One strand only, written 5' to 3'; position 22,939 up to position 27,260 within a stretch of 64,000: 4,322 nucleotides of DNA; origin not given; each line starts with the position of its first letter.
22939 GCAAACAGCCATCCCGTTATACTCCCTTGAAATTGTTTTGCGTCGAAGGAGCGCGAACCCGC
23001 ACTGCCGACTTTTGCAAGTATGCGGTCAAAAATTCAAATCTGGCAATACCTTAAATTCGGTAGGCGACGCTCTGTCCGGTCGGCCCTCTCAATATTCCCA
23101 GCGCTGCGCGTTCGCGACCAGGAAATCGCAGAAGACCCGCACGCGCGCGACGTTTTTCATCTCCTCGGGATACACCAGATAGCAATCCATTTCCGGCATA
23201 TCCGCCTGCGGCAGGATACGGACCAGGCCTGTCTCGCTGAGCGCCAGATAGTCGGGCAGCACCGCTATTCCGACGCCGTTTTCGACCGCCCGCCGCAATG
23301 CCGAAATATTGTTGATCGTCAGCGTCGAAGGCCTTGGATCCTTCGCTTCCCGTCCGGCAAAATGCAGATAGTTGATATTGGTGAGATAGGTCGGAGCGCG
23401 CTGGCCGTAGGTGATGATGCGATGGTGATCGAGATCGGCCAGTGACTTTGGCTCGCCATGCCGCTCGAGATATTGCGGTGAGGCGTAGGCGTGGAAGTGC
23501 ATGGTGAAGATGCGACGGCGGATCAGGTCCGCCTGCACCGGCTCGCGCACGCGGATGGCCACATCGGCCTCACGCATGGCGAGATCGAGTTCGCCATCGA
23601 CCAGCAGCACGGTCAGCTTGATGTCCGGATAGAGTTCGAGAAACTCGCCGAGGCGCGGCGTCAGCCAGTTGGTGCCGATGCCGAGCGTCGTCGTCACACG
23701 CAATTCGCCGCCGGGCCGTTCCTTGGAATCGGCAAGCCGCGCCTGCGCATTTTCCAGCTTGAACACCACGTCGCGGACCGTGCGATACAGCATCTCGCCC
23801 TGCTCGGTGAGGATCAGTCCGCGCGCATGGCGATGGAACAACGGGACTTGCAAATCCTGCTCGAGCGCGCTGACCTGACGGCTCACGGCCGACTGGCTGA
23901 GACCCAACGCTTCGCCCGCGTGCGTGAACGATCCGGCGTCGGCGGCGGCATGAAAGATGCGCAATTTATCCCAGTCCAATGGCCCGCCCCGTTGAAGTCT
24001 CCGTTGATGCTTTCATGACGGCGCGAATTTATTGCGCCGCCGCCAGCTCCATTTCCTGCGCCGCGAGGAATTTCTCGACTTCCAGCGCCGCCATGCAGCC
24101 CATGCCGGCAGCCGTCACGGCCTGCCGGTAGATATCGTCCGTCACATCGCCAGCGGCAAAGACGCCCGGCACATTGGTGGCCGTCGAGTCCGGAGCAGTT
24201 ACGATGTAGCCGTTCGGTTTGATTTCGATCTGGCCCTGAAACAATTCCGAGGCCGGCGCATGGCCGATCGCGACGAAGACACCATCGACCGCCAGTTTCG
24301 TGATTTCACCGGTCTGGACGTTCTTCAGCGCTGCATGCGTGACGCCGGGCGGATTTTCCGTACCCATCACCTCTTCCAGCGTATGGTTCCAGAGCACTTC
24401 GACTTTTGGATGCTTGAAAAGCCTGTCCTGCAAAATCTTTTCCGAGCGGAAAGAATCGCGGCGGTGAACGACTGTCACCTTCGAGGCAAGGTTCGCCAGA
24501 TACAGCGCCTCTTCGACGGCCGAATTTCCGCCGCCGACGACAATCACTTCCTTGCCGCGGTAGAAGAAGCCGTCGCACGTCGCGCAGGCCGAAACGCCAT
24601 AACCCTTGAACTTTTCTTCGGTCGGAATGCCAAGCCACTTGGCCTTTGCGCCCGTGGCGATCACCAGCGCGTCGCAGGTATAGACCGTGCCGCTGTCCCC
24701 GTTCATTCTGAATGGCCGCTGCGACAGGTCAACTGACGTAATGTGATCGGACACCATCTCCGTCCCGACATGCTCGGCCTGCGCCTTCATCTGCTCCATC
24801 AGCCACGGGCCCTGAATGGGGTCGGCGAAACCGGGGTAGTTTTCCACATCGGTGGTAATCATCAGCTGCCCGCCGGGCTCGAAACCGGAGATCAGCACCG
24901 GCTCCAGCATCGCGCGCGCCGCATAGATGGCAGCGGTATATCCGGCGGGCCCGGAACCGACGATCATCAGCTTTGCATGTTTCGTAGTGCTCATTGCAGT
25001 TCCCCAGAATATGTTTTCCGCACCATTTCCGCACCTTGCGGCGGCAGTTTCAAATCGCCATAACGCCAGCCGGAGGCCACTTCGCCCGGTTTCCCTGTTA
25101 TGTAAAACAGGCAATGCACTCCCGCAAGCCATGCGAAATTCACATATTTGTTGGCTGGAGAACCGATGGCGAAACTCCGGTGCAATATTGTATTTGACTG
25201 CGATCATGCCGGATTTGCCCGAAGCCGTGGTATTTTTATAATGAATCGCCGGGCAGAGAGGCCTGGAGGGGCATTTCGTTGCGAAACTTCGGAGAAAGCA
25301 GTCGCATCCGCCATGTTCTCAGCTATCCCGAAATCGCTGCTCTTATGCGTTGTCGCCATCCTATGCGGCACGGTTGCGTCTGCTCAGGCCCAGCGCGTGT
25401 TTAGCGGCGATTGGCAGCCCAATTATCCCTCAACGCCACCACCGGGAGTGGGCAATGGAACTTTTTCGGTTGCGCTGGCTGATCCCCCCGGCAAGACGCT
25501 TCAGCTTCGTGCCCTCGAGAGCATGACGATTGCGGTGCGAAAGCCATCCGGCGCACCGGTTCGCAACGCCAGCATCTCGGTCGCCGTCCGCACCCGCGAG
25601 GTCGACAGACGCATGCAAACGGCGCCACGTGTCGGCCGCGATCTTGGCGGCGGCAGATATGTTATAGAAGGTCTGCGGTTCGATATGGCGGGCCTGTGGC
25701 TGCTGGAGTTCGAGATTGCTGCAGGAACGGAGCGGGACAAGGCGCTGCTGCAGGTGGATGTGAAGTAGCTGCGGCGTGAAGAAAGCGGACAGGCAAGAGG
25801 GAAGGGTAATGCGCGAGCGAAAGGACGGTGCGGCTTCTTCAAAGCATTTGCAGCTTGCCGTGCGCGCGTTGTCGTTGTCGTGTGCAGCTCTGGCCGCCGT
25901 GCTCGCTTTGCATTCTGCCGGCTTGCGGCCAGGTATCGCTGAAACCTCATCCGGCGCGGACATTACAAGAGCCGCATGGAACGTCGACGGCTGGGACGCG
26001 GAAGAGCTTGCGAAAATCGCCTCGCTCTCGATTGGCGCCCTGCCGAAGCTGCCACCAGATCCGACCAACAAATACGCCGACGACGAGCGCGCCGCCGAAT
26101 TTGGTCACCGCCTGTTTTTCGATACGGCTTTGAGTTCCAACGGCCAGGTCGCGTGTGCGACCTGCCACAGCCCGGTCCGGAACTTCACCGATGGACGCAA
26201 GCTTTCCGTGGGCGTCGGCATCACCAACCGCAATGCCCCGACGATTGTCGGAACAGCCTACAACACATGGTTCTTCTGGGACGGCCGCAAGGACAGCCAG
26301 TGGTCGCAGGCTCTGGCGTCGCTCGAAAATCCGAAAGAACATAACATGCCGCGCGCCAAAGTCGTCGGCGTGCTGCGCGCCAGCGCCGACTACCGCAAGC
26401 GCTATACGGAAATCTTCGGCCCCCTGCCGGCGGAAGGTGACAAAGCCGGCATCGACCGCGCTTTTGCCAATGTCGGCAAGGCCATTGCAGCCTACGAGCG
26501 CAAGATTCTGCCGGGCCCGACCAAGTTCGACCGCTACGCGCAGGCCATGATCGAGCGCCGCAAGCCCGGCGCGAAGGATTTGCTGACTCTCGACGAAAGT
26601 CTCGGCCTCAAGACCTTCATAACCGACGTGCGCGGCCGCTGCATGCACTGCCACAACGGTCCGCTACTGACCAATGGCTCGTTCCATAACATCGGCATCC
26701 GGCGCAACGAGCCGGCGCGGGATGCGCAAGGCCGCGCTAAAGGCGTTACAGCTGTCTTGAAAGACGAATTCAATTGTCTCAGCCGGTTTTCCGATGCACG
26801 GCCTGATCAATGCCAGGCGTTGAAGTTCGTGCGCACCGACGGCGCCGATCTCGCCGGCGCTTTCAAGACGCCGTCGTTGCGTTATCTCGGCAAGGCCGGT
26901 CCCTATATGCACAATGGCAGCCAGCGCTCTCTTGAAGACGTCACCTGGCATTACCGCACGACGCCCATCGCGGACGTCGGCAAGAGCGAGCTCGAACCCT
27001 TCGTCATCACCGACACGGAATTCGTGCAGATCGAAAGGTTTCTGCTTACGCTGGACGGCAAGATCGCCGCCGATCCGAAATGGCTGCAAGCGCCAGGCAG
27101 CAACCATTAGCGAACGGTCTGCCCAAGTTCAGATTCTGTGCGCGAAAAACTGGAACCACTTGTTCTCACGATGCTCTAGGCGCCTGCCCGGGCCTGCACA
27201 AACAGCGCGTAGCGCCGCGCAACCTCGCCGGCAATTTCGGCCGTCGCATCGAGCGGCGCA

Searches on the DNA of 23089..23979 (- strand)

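Call 46: search_rna_families(sources=[L114, L121, L089, L090, L083, L091, L093, L104, L086, L084, L094], threshold=evalue, max_evalue=10)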
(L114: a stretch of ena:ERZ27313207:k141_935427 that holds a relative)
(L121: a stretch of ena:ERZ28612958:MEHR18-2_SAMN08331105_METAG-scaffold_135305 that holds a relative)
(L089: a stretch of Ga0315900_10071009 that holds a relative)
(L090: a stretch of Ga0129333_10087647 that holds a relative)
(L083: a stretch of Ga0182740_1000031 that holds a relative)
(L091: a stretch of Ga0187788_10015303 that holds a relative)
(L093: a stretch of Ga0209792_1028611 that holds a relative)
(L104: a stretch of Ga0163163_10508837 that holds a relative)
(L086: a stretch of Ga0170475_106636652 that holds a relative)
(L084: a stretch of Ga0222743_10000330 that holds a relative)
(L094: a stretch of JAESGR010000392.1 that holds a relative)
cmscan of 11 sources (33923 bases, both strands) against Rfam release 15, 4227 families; matches with E-value up to 10: 20.
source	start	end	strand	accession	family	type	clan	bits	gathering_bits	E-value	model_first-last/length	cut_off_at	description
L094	8291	8351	+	RF03067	terC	Cis-reg;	-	60.7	39.9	2.3e-08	1-59/59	no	terC RNA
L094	4537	4650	-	RF02345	ar15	Gene; sRNA;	CL00108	36.9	40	0.00034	1-112/112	no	Alphaproteobacterial ar15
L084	4862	4979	-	RF00010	RNaseP_bact_a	Gene; ribozyme;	CL00002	36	100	5.9e-08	164-367/367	5'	Bacterial RNase P class A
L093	296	378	+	RF00519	suhB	Gene; sRNA;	CL00108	32.1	41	0.0053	1-77/77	no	Makes More Granules Regulator RNA (mmgR)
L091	1907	2033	-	RF02345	ar15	Gene; sRNA;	CL00108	30.5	40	0.014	1-112/112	no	Alphaproteobacterial ar15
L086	510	615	+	RF02345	ar15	Gene; sRNA;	CL00108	29.3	40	0.027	1-112/112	no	Alphaproteobacterial ar15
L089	478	544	+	RF02784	SorX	Gene; sRNA;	-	29.2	46.6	0.0028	1-73/73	no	Singlet oxygen resistance RNA X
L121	1544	1610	+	RF02784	SorX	Gene; sRNA;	-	28.8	46.6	0.0038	1-73/73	no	Singlet oxygen resistance RNA X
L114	2216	2310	+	RF02784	SorX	Gene; sRNA;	-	28.5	46.6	0.0048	1-73/73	no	Singlet oxygen resistance RNA X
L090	2436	2500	-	RF02784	SorX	Gene; sRNA;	-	26.7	46.6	0.016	1-73/73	no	Singlet oxygen resistance RNA X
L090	2436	2556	-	RF02345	ar15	Gene; sRNA;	CL00108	25.2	40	0.3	1-112/112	no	Alphaproteobacterial ar15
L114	2194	2311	+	RF02345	ar15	Gene; sRNA;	CL00108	23.5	40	0.81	1-112/112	no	Alphaproteobacterial ar15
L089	419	544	+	RF02345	ar15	Gene; sRNA;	CL00108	23.1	40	1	1-112/112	no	Alphaproteobacterial ar15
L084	1302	1431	+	RF00305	snoZ248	Gene; snRNA; snoRNA; CD-box;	-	22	120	5.5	1-137/137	no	Small nucleolar RNA Z248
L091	76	138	-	RF00095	snoPyro_CD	Gene; snRNA; snoRNA; CD-box;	CL00132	21.6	45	2.5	1-58/58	no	Pyrococcus C/D box small nucleolar RNA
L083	1802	1920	+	RF02345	ar15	Gene; sRNA;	CL00108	21.5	40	2.6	1-112/112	no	Alphaproteobacterial ar15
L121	1539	1619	+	RF00519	suhB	Gene; sRNA;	CL00108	21.2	41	3.2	1-77/77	no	Makes More Granules Regulator RNA (mmgR)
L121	1551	1612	+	RF02651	SorY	Gene; sRNA;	-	19.6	111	8.4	1-83/83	no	Singlet oxygen resistance RNA Y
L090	2440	2461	-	RF01330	CRISPR-DR16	Gene; CRISPR;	-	18.7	35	9.9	6-29/37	no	CRISPR RNA direct repeat element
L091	1907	1961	-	RF02657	sot2652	Gene; sRNA;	-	18.2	61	5.9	107-164/187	no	Sense overlapping transcript RNA 2652 (sot)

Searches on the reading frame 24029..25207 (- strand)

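Call 29: search_protein_families(library=ncbifam, proteins=[window:24029-25207:-], max_evalue=1e-10)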
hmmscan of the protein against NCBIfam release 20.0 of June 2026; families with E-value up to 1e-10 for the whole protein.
window:24029-25207:- (392 aa): 24 families
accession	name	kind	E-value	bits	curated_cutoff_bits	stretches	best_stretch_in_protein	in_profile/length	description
TIGR01292.1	TRX_reduct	equivalog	5.3e-126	419.5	343.45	1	79-381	2-300/300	thioredoxin-disulfide reductase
NF007614.0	PRK10262.1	equivalog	6.9e-122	406.6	644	1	72-382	1-315/321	thioredoxin-disulfide reductase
TIGR03143.1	AhpF_homolog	hypoth_equivalog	2e-86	290.8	687.65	1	79-387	6-314/555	putative alkyl hydroperoxide reductase F subunit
TIGR03140.1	AhpF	equivalog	3.5e-68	230.4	502.9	1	72-376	207-507/515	alkyl hydroperoxide reductase subunit F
TIGR01350.1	lipoamide_DH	equivalog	4.7e-22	78.3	408.8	1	171-377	127-329/461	dihydrolipoyl dehydrogenase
TIGR04018.1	Bthiol_YpdA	hypoth_equivalog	5.3e-21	74.8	339.9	1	155-358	92-291/316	YpdA family putative bacillithiol disulfide reductase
TIGR02053.1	MerA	equivalog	8.4e-16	58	454.45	1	174-376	126-327/465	mercury(II) reductase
TIGR03385.1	CoA_CoA_reduc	equivalog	4e-15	55.5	578.8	1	174-362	98-289/439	CoA-disulfide reductase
NF004776.0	PRK06116.1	equivalog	7.6e-15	54.8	480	1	173-362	127-311/450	glutathione-disulfide reductase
NF009409.0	PRK12770.1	subfamily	3.9e-14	52.5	343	0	216-385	171-354/360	putative glutamate synthase subunit beta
TIGR01316.1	gltA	equivalog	4e-14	52.2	471.75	1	70-381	126-449/449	NADPH-dependent glutamate synthase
NF009410.0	PRK12771.1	subfamily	4.8e-14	51.8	516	1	179-388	225-452/566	NAD(P)-binding protein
NF009454.0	PRK12814.1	equivalog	1.8e-13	49.8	916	0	69-251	187-357/657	putative NADPH-dependent glutamate synthase small subunit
NF004945.0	PRK06292.2-3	equivalog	6.4e-13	48.4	494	1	174-359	126-308/457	dihydrolipoyl dehydrogenase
NF004947.0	PRK06292.2-5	equivalog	9.6e-13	47.8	592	1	177-356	131-310/474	dihydrolipoyl dehydrogenase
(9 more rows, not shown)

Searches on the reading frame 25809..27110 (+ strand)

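Call 53: search_protein_families(library=pfam, proteins=[window:25809-27110:+], max_evalue=0.00001)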
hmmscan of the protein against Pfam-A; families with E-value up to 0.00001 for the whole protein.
window:25809-27110:+ (433 aa): 1 family
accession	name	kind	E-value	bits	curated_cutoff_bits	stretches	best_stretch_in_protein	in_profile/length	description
PF03150.19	CCP_MauG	-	2e-42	145.8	25.6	1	94-245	2-145/149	Di-haem cytochrome c peroxidase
